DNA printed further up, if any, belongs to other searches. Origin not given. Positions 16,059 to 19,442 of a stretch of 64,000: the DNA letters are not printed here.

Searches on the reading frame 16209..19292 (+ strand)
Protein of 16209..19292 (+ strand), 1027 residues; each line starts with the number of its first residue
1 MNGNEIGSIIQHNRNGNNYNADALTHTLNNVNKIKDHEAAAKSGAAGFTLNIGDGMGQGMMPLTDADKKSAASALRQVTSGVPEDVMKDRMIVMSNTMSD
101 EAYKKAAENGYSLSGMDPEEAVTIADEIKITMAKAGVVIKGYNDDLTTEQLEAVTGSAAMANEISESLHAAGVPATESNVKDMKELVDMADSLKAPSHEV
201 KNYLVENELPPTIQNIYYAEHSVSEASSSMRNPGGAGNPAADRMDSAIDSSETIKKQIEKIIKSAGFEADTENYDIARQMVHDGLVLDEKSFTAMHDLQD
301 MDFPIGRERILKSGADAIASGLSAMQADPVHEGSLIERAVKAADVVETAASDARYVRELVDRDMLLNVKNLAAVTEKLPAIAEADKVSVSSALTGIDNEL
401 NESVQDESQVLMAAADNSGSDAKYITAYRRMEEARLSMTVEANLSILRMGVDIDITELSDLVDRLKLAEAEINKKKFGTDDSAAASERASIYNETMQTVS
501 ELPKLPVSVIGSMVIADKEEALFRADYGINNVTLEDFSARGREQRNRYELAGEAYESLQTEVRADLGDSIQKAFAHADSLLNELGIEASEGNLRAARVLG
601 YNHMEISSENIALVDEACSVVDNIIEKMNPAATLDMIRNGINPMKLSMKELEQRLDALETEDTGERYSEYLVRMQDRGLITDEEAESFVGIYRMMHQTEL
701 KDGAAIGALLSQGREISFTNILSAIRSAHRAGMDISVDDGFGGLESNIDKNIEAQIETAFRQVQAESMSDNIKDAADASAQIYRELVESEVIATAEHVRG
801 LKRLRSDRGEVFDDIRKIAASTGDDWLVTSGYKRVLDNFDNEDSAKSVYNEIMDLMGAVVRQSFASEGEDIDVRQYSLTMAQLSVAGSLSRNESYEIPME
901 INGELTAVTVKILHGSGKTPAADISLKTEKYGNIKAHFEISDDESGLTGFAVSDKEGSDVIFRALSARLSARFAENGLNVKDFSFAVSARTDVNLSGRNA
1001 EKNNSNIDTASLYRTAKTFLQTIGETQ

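Call 6: search_protein_families(library=pfam, proteins=[window:16209-19292:+], max_evalue=0.01)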
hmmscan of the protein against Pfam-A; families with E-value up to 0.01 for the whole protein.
window:16209-19292:+ (1027 aa): 2 families
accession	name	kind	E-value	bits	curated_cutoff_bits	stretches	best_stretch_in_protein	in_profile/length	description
PF19753.4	DUF6240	-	4.8e-98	328.3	26.6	2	431-722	1-276/276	Family of unknown function (DUF6240)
PF02120.21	Flg_hook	-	0.0064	16.7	29.8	0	921-987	14-78/85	Flagellar hook-length control protein FliK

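Call 7: search_protein_families(library=ncbifam, proteins=[window:16209-19292:+], max_evalue=0.01)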
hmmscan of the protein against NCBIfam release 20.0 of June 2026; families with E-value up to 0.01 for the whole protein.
window:16209-19292:+ (1027 aa): 0 families

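Call 63: search_protein_families(library=phrogs, proteins=[window:16209-19289:+], max_evalue=0.01)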
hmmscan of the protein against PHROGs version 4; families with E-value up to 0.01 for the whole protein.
window:16209-19289:+ (1027 aa): 0 families

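Call 124: search_protein_families(library=pfam, proteins=[L018:10871-19435:+, L018:10001-10822:+, L018:1266-9746:+], max_evalue=0.1)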
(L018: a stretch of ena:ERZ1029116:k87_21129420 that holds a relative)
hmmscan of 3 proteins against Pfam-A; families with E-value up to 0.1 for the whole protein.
L018:10871-19435:+ (2855 aa): 1 family
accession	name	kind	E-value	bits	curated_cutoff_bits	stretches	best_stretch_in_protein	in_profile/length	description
PF23879.1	DUF7232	-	0.064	14.2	27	0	106-130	41-65/79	Family of unknown function (DUF7232)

L018:10001-10822:+ (274 aa): 2 families
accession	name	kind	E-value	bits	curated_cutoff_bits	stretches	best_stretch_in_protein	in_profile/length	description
PF18506.7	RelB-like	-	0.029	14.6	27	1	99-121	20-42/62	RelB Antitoxin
PF10281.14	Ish1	-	0.072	13.9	26.6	0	102-117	5-20/37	Putative nuclear envelope organisation protein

L018:1266-9746:+ (2827 aa): 0 families
